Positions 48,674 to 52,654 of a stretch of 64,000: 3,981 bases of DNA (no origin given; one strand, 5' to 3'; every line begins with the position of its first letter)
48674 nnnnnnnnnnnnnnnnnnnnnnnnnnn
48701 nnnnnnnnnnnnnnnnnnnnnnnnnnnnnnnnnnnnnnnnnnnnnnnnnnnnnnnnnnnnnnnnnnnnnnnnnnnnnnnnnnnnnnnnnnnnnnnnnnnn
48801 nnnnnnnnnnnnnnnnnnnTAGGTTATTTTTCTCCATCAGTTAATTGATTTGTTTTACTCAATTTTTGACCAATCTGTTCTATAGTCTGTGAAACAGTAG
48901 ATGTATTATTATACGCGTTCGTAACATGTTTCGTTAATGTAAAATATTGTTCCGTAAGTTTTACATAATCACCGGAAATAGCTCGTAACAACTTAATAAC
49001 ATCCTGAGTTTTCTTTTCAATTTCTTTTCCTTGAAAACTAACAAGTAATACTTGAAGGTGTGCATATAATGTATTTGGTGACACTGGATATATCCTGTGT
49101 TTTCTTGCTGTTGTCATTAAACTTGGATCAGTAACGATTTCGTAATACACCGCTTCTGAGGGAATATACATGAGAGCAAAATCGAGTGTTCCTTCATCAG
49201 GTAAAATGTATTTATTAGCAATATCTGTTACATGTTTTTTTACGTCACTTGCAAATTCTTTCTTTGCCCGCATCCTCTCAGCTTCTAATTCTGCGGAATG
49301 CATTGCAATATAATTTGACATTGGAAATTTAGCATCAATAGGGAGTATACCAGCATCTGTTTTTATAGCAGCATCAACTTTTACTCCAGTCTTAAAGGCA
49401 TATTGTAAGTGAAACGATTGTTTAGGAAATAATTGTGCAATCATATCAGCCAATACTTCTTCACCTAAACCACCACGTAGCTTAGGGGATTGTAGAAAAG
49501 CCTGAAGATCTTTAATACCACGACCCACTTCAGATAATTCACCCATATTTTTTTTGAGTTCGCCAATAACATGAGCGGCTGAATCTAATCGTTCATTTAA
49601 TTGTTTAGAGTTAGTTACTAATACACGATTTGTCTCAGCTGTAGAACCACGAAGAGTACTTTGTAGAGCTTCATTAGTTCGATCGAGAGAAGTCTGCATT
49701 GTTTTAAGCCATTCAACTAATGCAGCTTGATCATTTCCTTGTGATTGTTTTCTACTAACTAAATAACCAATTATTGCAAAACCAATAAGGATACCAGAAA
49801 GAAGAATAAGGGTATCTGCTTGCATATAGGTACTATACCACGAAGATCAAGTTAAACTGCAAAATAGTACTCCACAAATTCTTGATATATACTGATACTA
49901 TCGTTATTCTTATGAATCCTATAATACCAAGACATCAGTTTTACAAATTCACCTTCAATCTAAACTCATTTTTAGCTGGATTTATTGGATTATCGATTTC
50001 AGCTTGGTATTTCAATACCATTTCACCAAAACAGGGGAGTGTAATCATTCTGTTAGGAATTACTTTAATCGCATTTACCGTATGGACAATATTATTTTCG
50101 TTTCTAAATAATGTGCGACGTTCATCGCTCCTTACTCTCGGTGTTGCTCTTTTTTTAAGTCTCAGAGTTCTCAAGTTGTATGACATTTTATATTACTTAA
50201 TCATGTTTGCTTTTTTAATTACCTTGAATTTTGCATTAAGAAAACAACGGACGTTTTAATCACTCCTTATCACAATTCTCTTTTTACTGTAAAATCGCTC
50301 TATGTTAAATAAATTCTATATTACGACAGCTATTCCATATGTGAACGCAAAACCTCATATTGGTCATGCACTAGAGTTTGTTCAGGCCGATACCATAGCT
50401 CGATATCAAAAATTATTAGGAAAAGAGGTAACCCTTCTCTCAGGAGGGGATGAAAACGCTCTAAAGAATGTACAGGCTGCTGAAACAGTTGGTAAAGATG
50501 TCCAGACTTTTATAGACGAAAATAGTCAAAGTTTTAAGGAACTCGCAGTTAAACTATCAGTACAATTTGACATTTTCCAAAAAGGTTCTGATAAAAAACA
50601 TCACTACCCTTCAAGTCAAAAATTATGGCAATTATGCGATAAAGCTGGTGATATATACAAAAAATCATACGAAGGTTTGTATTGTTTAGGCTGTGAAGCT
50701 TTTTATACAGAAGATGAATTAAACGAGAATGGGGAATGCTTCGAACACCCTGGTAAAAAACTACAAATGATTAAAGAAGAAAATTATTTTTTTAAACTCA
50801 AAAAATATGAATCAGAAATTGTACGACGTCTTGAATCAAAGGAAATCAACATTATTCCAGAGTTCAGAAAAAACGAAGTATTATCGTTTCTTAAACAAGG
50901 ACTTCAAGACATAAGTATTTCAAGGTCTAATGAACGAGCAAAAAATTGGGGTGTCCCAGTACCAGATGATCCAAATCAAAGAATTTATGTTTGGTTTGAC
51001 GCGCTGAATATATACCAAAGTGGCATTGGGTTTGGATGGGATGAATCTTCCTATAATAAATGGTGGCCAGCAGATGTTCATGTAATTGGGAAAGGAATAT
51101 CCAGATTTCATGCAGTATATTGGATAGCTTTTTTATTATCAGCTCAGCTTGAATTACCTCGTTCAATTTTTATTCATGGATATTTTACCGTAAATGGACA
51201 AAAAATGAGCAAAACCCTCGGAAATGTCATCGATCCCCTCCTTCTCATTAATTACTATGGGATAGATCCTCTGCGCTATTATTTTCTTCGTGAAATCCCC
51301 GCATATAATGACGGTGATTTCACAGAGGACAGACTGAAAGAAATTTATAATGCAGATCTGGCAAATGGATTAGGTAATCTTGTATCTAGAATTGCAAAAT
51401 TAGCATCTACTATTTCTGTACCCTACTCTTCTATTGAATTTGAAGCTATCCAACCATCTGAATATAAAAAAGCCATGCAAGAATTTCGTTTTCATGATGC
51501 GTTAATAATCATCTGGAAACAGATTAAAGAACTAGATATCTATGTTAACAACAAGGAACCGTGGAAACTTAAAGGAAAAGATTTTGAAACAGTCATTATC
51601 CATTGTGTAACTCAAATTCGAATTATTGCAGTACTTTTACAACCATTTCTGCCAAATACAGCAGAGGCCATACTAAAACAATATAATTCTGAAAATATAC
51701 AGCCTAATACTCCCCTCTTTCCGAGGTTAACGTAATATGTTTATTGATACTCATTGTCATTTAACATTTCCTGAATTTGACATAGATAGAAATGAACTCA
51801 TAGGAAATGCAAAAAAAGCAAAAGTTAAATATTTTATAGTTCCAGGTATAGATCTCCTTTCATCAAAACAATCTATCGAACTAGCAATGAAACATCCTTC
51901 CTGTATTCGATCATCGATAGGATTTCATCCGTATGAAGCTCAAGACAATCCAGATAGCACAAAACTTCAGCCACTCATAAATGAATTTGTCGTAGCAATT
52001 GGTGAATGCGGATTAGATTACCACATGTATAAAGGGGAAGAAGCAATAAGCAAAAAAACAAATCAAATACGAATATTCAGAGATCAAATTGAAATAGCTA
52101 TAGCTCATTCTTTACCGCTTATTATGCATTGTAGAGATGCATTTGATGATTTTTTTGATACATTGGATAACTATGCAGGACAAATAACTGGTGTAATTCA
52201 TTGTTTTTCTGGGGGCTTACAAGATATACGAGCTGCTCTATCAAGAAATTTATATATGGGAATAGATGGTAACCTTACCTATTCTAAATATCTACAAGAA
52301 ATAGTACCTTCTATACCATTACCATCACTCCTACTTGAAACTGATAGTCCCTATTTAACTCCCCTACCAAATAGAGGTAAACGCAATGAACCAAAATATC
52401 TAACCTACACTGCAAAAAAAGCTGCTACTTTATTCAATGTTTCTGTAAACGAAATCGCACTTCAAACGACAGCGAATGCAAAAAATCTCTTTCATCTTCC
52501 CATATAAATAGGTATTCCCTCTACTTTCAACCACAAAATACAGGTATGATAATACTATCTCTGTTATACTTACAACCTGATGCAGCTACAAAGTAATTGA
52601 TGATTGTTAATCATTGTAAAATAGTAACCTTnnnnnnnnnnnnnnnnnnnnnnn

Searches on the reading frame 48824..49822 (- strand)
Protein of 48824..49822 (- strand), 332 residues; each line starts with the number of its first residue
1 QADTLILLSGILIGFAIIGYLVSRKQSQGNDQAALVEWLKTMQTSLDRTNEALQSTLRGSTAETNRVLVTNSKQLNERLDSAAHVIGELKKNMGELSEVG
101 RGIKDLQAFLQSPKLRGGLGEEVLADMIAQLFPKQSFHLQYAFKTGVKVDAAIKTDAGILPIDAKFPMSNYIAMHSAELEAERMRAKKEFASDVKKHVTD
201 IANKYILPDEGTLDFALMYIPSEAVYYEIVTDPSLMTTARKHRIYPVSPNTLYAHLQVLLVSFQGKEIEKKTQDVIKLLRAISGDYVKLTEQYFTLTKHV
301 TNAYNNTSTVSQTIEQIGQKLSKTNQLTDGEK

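Call 47: search_protein_families(library=pfam, proteins=[window:48824-49822:-], max_evalue=0.00001)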
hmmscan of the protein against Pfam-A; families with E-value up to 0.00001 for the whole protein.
window:48824-49822:- (332 aa): 1 family
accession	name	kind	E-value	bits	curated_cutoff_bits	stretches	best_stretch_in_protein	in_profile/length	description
PF02646.22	RmuC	-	1.4e-48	165.9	26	1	71-328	17-285/291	RmuC family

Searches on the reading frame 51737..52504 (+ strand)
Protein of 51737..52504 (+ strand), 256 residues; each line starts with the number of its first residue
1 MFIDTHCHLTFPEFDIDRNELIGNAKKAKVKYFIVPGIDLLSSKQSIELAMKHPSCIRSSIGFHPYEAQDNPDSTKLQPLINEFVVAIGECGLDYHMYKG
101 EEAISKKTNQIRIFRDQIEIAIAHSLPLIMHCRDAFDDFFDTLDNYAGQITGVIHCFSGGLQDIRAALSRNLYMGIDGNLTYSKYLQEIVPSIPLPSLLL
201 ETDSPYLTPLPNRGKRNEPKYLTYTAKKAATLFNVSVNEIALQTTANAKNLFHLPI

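Call 47: search_protein_families(library=pfam, proteins=[window:51737-52504:+], max_evalue=0.00001)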
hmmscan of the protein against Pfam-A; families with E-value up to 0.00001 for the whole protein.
window:51737-52504:+ (256 aa): 1 family
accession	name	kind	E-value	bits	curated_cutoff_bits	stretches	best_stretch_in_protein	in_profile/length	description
PF01026.27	TatD_DNase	-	5.3e-72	242.7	27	1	3-253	1-253/253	TatD related DNase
